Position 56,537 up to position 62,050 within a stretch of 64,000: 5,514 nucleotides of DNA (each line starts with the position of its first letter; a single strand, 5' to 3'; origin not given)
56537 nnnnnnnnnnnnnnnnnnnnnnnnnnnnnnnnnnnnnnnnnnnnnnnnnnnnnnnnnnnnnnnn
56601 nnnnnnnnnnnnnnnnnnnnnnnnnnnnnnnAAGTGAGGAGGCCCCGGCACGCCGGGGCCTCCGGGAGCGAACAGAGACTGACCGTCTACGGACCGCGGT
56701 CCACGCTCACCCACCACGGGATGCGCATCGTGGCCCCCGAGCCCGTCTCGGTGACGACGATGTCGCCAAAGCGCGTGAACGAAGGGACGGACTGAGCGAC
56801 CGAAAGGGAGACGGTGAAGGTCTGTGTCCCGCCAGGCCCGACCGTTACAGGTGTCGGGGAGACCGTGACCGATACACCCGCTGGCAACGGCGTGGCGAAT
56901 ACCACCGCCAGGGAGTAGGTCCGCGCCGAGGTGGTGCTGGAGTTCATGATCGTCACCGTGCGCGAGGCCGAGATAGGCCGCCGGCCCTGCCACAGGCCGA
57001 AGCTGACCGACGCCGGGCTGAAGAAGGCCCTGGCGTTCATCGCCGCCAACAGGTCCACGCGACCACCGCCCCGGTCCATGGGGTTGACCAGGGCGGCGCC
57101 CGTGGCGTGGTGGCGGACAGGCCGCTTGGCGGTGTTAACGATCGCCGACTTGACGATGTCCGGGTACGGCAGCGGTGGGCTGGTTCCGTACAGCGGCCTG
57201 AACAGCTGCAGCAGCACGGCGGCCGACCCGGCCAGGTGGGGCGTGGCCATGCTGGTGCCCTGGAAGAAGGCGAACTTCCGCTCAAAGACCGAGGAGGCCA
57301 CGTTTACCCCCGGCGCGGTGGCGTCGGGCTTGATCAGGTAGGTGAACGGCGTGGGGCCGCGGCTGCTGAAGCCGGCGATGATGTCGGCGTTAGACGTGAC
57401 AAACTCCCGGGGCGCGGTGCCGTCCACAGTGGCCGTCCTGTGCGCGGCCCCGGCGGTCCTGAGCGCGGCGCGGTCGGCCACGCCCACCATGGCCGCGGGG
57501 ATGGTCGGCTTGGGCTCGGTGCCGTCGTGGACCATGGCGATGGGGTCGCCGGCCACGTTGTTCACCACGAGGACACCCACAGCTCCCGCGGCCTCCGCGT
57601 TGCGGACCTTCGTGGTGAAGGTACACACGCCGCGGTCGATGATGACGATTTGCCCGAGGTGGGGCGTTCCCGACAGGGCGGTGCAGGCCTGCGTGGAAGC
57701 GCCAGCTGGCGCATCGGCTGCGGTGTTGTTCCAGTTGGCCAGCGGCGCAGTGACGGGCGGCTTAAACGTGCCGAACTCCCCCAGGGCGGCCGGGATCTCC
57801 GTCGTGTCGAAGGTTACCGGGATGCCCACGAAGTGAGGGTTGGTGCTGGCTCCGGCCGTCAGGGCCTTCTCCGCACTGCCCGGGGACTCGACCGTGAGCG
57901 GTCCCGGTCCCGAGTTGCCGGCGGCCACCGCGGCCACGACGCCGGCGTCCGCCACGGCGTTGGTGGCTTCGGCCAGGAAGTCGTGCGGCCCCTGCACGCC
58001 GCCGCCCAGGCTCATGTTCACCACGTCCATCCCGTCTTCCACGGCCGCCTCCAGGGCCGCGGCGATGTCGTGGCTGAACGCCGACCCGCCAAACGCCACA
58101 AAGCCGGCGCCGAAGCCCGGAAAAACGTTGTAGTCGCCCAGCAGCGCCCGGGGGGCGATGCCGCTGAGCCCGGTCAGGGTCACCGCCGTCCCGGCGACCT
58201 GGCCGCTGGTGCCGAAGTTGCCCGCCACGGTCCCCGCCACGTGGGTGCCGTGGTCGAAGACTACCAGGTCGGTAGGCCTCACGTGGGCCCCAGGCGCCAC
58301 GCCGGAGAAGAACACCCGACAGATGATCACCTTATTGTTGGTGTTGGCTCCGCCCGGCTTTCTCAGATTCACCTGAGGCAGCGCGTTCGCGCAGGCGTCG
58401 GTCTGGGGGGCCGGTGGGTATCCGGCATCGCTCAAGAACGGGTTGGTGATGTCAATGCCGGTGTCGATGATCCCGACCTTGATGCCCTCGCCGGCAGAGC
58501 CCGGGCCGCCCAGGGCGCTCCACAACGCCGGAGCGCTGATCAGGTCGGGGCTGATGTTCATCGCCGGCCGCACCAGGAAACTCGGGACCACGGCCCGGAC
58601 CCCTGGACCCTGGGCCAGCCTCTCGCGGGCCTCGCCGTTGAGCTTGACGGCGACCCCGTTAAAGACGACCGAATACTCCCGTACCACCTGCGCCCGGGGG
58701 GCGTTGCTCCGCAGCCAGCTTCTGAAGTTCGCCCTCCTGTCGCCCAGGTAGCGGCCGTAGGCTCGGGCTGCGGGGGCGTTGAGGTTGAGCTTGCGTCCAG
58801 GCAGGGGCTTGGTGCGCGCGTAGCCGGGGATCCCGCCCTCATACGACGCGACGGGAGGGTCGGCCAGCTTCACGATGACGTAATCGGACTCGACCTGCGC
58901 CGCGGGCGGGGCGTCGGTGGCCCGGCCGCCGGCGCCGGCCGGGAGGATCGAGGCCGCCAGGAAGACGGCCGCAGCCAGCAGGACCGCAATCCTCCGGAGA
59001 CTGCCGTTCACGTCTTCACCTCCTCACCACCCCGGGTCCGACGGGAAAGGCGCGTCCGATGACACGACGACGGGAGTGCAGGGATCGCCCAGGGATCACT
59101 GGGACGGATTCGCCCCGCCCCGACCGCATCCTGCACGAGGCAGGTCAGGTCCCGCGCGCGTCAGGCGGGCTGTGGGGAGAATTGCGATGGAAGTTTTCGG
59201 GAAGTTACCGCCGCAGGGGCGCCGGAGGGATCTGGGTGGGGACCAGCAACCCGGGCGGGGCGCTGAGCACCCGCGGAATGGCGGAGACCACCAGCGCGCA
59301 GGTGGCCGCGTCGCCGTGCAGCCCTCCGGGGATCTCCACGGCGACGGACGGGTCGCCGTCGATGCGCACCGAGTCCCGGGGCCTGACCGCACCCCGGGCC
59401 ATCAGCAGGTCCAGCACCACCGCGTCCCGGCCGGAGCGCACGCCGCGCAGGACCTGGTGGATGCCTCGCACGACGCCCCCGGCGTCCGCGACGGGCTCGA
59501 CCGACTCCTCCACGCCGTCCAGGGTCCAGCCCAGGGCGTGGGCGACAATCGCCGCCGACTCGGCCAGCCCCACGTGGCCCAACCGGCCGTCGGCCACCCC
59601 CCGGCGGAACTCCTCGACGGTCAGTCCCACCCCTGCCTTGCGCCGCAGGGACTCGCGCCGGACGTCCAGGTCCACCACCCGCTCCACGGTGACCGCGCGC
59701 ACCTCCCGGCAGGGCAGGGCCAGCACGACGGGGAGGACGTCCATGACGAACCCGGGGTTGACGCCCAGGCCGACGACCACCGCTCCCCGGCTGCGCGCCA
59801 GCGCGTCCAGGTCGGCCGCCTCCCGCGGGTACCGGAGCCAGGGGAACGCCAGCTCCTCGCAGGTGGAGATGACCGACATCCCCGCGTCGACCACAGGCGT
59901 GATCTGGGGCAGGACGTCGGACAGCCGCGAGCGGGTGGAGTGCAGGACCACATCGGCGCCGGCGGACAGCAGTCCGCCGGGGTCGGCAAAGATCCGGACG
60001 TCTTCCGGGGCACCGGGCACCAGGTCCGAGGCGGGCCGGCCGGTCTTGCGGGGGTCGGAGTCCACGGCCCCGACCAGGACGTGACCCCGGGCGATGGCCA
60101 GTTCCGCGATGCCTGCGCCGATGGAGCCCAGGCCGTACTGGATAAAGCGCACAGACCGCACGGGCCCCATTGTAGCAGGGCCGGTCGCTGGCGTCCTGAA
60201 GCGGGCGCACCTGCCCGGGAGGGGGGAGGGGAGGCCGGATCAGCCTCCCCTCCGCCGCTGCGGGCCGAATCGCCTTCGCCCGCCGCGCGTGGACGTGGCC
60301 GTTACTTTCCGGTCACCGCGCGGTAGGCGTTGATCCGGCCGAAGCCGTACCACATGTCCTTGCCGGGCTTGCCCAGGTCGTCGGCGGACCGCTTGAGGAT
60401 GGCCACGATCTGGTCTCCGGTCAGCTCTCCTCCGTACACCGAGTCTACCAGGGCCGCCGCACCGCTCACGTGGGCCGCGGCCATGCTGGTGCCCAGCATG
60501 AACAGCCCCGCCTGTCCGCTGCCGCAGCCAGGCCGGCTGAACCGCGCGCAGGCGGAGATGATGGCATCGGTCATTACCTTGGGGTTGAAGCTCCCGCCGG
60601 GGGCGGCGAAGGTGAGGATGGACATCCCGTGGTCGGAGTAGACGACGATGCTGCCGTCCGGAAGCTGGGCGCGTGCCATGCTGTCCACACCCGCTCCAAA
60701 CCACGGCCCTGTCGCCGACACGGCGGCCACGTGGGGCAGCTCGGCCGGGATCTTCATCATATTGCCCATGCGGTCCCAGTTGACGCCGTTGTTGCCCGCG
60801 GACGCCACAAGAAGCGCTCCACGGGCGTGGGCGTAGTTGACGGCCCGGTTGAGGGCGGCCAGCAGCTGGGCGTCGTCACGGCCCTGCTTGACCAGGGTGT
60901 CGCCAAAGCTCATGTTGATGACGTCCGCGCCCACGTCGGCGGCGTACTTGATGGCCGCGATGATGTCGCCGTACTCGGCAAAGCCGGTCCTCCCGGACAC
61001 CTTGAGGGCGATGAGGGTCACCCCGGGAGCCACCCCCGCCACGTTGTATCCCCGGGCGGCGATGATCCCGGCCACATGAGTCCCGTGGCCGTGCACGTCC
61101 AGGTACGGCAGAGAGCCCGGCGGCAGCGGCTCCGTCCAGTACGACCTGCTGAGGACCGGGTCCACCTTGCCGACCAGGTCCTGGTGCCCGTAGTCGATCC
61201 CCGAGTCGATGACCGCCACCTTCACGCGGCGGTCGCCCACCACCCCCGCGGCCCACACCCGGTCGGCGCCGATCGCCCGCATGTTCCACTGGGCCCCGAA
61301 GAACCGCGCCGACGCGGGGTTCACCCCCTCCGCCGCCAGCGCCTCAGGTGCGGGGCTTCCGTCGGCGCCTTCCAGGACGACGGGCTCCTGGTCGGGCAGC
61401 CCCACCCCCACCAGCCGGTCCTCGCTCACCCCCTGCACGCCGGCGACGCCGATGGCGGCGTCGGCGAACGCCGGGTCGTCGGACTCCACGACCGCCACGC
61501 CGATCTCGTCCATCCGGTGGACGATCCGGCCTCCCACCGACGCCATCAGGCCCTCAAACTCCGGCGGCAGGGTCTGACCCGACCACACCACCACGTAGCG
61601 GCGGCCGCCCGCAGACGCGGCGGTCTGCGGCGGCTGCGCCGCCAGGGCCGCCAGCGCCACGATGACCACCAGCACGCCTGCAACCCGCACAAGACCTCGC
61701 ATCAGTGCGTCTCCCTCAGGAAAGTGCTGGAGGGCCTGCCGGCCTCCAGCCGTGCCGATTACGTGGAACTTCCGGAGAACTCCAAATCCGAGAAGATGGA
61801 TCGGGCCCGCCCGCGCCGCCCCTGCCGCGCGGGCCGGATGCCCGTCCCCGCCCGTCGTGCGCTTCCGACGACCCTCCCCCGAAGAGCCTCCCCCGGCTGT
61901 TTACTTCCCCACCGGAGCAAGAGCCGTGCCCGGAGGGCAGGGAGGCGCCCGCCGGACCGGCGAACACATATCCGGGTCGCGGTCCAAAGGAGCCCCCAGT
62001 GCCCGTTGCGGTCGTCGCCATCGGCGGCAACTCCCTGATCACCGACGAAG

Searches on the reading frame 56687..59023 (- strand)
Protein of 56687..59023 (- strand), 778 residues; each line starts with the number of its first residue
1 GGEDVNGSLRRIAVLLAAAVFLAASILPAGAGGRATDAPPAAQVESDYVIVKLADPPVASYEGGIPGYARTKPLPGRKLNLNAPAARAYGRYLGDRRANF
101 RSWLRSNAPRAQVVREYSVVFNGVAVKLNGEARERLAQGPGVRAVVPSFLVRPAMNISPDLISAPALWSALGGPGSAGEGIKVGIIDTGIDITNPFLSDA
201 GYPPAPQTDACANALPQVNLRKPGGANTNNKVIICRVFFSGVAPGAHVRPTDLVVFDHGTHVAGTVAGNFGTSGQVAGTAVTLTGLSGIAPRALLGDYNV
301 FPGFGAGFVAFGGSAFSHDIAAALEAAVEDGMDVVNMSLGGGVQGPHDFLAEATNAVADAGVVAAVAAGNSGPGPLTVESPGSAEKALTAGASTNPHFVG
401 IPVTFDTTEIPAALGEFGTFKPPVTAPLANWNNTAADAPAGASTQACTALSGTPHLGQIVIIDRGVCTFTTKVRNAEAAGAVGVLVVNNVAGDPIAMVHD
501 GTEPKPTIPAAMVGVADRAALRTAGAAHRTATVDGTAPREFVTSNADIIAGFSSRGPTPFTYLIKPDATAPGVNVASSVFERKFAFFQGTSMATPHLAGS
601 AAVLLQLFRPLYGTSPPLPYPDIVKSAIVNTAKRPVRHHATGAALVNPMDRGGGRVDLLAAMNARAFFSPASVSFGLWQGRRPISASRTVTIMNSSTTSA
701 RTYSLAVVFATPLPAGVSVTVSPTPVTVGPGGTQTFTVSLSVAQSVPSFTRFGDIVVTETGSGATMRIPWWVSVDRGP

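Call 15: search_protein_families(library=pfam, proteins=[window:56687-59023:-], max_evalue=0.0001)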
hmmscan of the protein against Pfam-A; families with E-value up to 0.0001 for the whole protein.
window:56687-59023:- (778 aa): 4 families
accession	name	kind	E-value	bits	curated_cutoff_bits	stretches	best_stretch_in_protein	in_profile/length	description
PF00082.27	Peptidase_S8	-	2.4e-40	139.1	21.8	1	178-635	1-279/288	Subtilase family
PF02225.27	PA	-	2.6e-17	63.1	23.9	1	424-521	1-95/95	PA domain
PF17766.7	fn3_6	-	1.1e-06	29.2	26.4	1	679-769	14-96/99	Fibronectin type-III domain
PF05922.21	Inhibitor_I9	-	6e-06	27.3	21.2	1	106-152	29-80/82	Peptidase inhibitor I9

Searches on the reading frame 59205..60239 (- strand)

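Call 75: search_protein_families(library=pfam, proteins=[window:59205-60239:-], max_evalue=0.001)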
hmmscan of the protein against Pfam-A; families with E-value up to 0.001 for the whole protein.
window:59205-60239:- (344 aa): 1 family
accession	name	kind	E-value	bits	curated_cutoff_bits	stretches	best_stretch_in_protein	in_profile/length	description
PF19328.4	DAP_DH_C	-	2.3e-29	103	23.3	1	164-337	1-190/206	2,4-diaminopentanoate dehydrogenase C-terminal domain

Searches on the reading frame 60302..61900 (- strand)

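Call 15: search_protein_families(library=pfam, proteins=[window:60302-61900:-], max_evalue=0.0001)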
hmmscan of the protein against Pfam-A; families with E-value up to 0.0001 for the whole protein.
window:60302-61900:- (532 aa): 1 family
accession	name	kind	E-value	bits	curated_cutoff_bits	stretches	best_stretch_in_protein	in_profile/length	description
PF00082.27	Peptidase_S8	-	8.8e-47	160.2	21.8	1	224-521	2-288/288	Subtilase family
